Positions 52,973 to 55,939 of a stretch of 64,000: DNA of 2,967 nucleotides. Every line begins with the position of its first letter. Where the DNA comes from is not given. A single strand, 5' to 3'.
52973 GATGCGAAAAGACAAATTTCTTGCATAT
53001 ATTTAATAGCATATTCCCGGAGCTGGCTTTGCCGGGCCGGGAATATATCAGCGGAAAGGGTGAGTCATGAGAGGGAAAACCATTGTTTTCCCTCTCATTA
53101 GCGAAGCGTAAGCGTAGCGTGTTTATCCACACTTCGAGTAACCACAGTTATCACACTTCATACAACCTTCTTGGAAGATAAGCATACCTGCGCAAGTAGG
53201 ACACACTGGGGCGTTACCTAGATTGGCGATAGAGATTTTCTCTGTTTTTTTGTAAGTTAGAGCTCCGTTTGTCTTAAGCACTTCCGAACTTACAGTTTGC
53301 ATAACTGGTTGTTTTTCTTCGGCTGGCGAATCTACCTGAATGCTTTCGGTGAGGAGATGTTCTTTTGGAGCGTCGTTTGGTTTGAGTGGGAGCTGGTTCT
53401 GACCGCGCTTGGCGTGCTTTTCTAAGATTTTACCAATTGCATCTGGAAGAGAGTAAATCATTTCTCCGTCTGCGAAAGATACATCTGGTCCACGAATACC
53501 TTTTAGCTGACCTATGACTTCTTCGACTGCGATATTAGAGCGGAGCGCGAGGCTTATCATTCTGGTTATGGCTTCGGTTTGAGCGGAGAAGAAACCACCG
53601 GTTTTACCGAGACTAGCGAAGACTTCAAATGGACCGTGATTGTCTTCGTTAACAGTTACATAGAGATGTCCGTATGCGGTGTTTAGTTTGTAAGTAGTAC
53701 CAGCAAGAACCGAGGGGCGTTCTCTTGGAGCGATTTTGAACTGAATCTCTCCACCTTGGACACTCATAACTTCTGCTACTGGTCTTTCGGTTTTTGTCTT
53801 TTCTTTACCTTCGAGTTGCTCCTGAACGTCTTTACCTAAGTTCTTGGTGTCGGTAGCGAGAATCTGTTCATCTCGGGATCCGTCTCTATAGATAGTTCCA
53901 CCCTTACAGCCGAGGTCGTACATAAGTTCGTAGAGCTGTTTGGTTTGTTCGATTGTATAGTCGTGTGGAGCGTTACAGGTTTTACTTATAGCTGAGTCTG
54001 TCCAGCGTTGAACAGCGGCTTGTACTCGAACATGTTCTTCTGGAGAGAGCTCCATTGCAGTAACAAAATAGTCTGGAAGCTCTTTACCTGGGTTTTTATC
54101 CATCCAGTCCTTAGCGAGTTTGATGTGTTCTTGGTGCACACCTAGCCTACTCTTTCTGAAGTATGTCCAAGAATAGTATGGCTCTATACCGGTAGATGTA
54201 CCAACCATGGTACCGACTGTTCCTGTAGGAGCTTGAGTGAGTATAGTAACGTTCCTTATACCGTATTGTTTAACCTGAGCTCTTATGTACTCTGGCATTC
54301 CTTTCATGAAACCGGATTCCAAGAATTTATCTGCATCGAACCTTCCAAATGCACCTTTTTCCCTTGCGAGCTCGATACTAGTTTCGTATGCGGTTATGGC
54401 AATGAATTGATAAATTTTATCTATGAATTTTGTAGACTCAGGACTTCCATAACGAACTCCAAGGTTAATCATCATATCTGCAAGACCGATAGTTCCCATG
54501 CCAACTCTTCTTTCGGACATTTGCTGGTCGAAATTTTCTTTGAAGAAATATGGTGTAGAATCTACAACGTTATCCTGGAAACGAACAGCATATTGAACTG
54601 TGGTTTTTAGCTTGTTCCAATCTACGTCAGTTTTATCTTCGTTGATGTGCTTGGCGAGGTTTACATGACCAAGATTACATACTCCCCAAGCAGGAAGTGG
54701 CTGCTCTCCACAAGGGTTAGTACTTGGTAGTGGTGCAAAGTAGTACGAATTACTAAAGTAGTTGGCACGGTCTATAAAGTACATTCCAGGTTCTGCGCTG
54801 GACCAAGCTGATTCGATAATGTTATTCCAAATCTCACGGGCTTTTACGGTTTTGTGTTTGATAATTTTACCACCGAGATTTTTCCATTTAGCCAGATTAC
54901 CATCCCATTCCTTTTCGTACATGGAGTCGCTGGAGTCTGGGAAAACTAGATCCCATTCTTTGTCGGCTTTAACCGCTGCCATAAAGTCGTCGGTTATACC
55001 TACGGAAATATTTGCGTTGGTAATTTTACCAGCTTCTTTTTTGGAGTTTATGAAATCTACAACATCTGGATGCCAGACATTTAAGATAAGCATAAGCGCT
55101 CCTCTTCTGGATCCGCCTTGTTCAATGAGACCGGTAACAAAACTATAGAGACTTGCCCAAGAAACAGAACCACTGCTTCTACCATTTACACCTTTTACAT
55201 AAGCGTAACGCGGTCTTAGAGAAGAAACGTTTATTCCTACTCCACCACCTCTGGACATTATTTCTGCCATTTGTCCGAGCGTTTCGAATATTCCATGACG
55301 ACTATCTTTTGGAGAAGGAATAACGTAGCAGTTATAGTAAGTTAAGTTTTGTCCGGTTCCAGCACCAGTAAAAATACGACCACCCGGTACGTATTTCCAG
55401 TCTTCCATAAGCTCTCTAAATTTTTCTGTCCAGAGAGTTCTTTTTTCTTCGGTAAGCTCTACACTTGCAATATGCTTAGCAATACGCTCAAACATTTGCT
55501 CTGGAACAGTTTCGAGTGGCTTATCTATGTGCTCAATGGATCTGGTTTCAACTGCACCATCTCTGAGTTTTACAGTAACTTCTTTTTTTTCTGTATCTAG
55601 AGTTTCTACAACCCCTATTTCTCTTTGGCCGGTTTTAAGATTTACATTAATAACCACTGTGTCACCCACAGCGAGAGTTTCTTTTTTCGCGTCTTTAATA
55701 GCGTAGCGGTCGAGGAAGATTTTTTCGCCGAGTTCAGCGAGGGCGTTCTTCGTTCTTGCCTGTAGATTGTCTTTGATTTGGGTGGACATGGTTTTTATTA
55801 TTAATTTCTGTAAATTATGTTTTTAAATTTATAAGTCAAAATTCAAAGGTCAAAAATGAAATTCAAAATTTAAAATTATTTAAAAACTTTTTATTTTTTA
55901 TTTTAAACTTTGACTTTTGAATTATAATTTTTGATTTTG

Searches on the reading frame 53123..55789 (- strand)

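Call 45: search_protein_families(library=pfam, proteins=[window:53123-55789:-], max_evalue=0.0001)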
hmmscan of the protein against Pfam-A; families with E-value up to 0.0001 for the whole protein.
window:53123-55789:- (888 aa): 4 families
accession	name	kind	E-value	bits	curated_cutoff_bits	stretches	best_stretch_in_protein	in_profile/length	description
PF02867.20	Ribonuc_red_lgC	-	1.3e-122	410.6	23.9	1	154-634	3-523/523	Ribonucleotide reductase, barrel domain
PF12637.14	TSCPD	-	2.5e-21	76.2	22.8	1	700-792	3-87/88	TSCPD domain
PF00317.26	Ribonuc_red_lgN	-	4.1e-12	46.4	28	1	90-147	22-76/77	Ribonucleotide reductase, all-alpha domain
PF10135.14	Rod-binding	-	8.8e-05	23.4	25.1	0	415-441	22-49/51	Rod binding protein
